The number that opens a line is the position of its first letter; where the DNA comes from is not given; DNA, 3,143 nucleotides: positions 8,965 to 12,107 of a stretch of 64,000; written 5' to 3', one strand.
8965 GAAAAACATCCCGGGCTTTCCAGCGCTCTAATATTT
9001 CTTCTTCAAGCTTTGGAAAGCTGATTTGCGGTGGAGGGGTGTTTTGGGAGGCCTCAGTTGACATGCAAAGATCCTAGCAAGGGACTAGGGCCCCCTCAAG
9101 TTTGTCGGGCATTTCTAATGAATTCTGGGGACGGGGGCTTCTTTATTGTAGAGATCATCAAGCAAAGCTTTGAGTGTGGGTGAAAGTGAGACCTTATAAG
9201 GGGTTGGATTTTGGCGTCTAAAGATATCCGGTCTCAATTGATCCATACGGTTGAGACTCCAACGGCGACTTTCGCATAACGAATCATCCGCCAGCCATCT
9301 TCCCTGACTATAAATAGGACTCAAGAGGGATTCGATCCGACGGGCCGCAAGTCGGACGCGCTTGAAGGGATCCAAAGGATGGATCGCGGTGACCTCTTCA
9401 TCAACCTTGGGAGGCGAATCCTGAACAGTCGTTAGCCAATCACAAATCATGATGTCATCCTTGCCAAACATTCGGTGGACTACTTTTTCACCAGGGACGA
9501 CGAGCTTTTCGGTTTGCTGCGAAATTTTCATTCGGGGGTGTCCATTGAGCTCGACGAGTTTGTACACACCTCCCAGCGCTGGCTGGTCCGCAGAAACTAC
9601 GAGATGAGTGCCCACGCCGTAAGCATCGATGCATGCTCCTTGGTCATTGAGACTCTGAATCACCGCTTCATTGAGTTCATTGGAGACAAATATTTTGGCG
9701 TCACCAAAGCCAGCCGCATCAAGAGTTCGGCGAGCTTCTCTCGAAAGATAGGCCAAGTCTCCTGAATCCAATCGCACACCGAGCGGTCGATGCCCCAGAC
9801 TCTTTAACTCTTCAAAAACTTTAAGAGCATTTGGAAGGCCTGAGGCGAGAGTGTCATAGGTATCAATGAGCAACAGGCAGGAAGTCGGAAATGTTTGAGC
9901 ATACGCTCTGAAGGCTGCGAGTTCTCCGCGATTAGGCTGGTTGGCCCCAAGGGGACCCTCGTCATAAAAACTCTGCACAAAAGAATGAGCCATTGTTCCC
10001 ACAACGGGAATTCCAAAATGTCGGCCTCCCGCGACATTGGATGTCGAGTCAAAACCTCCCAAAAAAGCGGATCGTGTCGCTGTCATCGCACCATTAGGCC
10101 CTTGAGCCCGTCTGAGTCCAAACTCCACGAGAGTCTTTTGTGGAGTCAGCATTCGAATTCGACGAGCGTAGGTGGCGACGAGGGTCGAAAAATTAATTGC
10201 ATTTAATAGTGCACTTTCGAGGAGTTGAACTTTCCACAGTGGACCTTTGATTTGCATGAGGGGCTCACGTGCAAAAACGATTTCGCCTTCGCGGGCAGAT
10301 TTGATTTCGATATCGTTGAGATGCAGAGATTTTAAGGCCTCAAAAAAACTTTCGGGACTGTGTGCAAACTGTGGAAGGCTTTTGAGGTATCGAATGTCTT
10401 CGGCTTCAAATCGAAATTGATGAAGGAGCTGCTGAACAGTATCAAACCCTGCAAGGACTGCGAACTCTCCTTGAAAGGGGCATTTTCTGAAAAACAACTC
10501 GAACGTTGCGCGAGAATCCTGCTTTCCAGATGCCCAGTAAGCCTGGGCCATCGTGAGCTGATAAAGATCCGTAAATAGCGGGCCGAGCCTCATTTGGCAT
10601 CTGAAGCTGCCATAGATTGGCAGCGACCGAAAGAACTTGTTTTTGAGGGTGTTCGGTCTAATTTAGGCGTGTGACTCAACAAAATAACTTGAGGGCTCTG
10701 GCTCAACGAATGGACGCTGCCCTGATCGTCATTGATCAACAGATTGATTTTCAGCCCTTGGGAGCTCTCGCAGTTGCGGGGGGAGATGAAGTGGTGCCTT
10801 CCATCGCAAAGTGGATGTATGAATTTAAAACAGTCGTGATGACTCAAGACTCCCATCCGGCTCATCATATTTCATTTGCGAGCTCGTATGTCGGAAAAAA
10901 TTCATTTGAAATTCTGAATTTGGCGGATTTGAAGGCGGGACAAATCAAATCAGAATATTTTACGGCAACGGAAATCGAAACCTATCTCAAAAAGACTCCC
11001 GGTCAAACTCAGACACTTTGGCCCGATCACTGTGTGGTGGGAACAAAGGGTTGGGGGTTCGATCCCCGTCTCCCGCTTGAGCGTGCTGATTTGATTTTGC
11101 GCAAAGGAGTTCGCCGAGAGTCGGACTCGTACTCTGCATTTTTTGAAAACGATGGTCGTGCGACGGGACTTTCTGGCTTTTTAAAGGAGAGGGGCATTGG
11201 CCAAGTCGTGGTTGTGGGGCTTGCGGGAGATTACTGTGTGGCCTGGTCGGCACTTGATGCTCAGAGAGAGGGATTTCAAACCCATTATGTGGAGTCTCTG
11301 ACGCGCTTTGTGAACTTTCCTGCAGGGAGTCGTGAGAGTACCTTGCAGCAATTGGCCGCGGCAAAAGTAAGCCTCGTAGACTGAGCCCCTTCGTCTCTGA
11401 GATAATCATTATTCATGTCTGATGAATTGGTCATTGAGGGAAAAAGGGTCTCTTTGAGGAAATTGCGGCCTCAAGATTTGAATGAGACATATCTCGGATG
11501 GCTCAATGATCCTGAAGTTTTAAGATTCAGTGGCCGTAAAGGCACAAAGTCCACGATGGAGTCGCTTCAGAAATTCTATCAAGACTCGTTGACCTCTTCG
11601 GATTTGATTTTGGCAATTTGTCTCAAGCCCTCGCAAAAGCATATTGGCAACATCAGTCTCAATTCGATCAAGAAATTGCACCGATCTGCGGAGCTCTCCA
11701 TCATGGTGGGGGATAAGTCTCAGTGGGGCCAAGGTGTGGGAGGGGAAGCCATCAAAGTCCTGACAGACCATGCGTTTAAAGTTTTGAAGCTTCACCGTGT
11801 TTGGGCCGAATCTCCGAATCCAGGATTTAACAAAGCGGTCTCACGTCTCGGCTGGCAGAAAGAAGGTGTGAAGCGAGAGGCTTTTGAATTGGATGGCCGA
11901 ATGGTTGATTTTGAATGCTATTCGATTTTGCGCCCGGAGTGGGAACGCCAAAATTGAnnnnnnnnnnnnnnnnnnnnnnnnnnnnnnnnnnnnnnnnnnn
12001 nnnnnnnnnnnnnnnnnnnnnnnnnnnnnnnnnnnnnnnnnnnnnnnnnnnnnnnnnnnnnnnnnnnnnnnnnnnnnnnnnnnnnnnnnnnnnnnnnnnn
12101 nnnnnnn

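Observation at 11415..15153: GNAT acetyltransferase, a GNAT-HAD-Nudix-like tri-domain fusion, and a stand-alone N-acetyl-sugar amidotransferase form a compact locus outside any glycan cluster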

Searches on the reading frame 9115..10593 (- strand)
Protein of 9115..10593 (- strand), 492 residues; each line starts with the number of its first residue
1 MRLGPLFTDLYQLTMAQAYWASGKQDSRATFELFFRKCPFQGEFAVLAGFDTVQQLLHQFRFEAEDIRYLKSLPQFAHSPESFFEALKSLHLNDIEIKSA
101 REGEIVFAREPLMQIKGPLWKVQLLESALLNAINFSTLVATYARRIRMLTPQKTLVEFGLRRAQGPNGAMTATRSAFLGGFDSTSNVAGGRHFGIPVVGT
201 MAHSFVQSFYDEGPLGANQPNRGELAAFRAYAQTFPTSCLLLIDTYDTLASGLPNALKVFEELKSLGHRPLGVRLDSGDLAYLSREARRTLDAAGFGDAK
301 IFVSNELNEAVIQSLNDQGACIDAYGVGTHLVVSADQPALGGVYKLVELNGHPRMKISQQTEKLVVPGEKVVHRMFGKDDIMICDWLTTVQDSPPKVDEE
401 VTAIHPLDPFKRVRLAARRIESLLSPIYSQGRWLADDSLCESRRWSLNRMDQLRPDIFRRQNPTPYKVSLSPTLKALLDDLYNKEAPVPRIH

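Call 3: search_protein_families(library=pfam, proteins=[window:9115-10593:-], max_evalue=0.1)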
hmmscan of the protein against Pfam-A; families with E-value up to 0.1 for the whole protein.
window:9115-10593:- (492 aa): 4 families
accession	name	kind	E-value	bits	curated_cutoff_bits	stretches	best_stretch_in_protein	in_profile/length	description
PF17767.7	NAPRTase_N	-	2.7e-34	118.6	32.6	1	6-134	1-125/125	Nicotinate phosphoribosyltransferase (NAPRTase) N-terminal domain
PF17956.6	NAPRTase_C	-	9.5e-22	78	23.3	1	370-477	2-110/111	Nicotinate phosphoribosyltransferase C-terminal domain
PF04095.22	NAPRTase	-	3.1e-08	34.1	20.8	1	155-366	3-222/239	Nicotinate phosphoribosyltransferase (NAPRTase) family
PF02749.22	QRPTase_N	-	1.3e-07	32.2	27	1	95-134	41-79/82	Quinolinate phosphoribosyl transferase, N-terminal domain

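Call 4: search_protein_families(library=ncbifam, proteins=[window:9115-10593:-], max_evalue=0.1)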
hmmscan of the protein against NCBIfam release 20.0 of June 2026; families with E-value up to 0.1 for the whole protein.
window:9115-10593:- (492 aa): 13 families
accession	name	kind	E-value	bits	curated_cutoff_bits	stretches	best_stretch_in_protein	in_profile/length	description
NF006695.0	PRK09243.1-2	equivalog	2.9e-165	550.5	469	1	4-484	6-474/480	nicotinate phosphoribosyltransferase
TIGR01513.1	NAPRTase_put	equivalog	4.7e-164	546.6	297.4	1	5-473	1-451/452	nicotinate phosphoribosyltransferase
NF006694.0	PRK09243.1-1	equivalog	1.1e-134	449.7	663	1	6-473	9-464/485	nicotinate phosphoribosyltransferase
NF009131.0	PRK12484.1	equivalog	1.2e-134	449.5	330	1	3-484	5-443/455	nicotinate phosphoribosyltransferase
NF006696.0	PRK09243.1-3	equivalog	6.8e-128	427.2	503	1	5-481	13-443/451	nicotinate phosphoribosyltransferase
NF006697.0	PRK09243.1-4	equivalog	3e-123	412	776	1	6-472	11-464/488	nicotinate phosphoribosyltransferase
NF006698.0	PRK09243.1-5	equivalog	1e-77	261.8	531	1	6-454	17-419/440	nicotinate phosphoribosyltransferase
NF006415.0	PRK08662.1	equivalog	1.9e-40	138.8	243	1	85-333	60-293/381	nicotinate phosphoribosyltransferase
NF003704.0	PRK05321.1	subfamily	6.5e-23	81.4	379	1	8-374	16-384/398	nicotinate phosphoribosyltransferase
NF005529.0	PRK07188.1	equivalog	8.9e-22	77.5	378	2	91-277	74-243/358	nicotinate phosphoribosyltransferase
TIGR01514.1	NAPRTase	equivalog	2.7e-17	62.9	269.55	2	147-373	162-390/399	nicotinate phosphoribosyltransferase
NF006629.0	PRK09198.1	equivalog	6.8e-05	21.8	405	1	95-292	98-313/465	nicotinate phosphoribosyltransferase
TIGR00078.1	nadC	equivalog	0.08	12.2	198.4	0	94-148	54-109/269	carboxylating nicotinate-nucleotide diphosphorylase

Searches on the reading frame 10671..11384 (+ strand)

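Call 3: search_protein_families(library=pfam, proteins=[window:10671-11384:+], max_evalue=0.1)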
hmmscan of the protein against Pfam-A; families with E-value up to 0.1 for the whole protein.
window:10671-11384:+ (237 aa): 1 family
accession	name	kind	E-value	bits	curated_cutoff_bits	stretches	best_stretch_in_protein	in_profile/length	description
PF00857.26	Isochorismatase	-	1.4e-16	61.5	27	1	16-210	1-147/175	Isochorismatase domain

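Call 4: search_protein_families(library=ncbifam, proteins=[window:10671-11384:+], max_evalue=0.1)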
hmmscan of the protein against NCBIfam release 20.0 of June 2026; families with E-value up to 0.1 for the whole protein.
window:10671-11384:+ (237 aa): 4 families
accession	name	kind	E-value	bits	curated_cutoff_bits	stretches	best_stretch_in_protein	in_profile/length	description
NF008623.0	PRK11609.1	equivalog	1.8e-41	142.3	174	2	109-236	75-203/213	bifunctional nicotinamidase/pyrazinamidase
NF041461.1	C_hydro_YcaC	equivalog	0.001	18.6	310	1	171-236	97-160/201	isochorismate family cysteine hydrolase YcaC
TIGR03614.1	RutB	equivalog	0.0012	18.6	377.95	1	150-209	130-180/226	pyrimidine utilization protein B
NF050097.1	BiurAmidohydBiuH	equivalog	0.0013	18.3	370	1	164-209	139-184/221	biuret amidohydrolase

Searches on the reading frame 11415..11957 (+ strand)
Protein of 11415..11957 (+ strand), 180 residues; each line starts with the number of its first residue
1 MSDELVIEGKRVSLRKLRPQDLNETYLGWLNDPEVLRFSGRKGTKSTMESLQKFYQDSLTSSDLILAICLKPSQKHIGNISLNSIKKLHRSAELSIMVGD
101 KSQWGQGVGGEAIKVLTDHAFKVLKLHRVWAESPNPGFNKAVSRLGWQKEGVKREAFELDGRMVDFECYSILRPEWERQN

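Call 3: search_protein_families(library=pfam, proteins=[window:11415-11957:+], max_evalue=0.1)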
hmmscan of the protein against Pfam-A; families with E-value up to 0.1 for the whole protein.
window:11415-11957:+ (180 aa): 5 families
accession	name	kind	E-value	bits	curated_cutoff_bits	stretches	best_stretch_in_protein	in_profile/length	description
PF13302.13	Acetyltransf_3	-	4e-21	76.6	25.4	1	11-132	1-120/138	Acetyltransferase (GNAT) domain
PF13420.13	Acetyltransf_4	-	1.7e-06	28.5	24.3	1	14-165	1-152/155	Acetyltransferase (GNAT) domain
PF13523.12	Acetyltransf_8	-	0.00019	21.5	27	1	26-133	9-121/145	Acetyltransferase (GNAT) domain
PF00583.31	Acetyltransf_1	-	0.00062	20.5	20.7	1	61-135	31-104/116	Acetyltransferase (GNAT) family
PF01216.23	Calsequestrin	-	0.081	12.4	27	0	4-65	244-307/386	Calsequestrin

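Call 4: search_protein_families(library=ncbifam, proteins=[window:11415-11957:+], max_evalue=0.1)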
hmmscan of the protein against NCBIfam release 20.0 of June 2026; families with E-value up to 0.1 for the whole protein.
window:11415-11957:+ (180 aa): 13 families
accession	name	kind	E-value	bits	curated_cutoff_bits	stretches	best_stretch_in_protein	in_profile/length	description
NF011709.0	PRK15130.1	equivalog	1e-07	32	218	1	31-162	25-155/186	spermidine N1-acetyltransferase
NF033693.0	AAC_6p_Ie_fam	exception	3e-05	24.2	340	1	8-116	4-120/179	AAC(6')-Ie family aminoglycoside N-acetyltransferase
NF000507.1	AAC_6p_Ie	exception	3.9e-05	23.7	450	1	11-64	7-59/201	aminoglycoside N-acetyltransferase AAC(6')-Ie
TIGR03585.1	PseH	equivalog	6.2e-05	23.1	93.1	1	16-156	5-137/156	UDP-4-amino-4,6-dideoxy-N-acetyl-beta-L-altrosamine N-acetyltransferase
NF007539.0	PRK10151.1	equivalog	6.7e-05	22.6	184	1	74-170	76-173/179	50S ribosomal protein L7/L12-serine acetyltransferase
NF040702.1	ileS_w_GNAT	exception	0.00014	19.6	1999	1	7-149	282-419/1100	isoleucine--tRNA ligase, N-acetyltransferase domain-containing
TIGR04431.1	N6_acetyl_AAC6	equivalog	0.00047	19.8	260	1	10-62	6-57/184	AacA4 family aminoglycoside N(6')-acetyltransferase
NF033151.0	AAC_6p_A10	exception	0.0006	19.9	400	1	7-57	2-52/178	AAC(6')-I family aminoglycoside 6'-N-acetyltransferase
NF000016.1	AAC_6p_Im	exception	0.00074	19.7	350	1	7-80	2-72/178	aminoglycoside N-acetyltransferase AAC(6')-Im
NF040503.1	resist_ArsN1a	equivalog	0.00093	19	170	1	91-165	77-151/159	arsinothricin resistance N-acetyltransferase ArsN1 family A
NF008072.0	PRK10809.1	equivalog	0.0018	18.1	190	1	83-178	96-192/194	ribosomal protein S5-alanine N-acetyltransferase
NF012165.0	AAC_6p_set_A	equivalog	0.0041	16.8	280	0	12-61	1-49/177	aminoglycoside 6'-N-acetyltransferase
NF033074.0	AAC_6p_Ib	exception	0.085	12.5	400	0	11-62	7-57/184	AAC(6')-Ib family aminoglycoside 6'-N-acetyltransferase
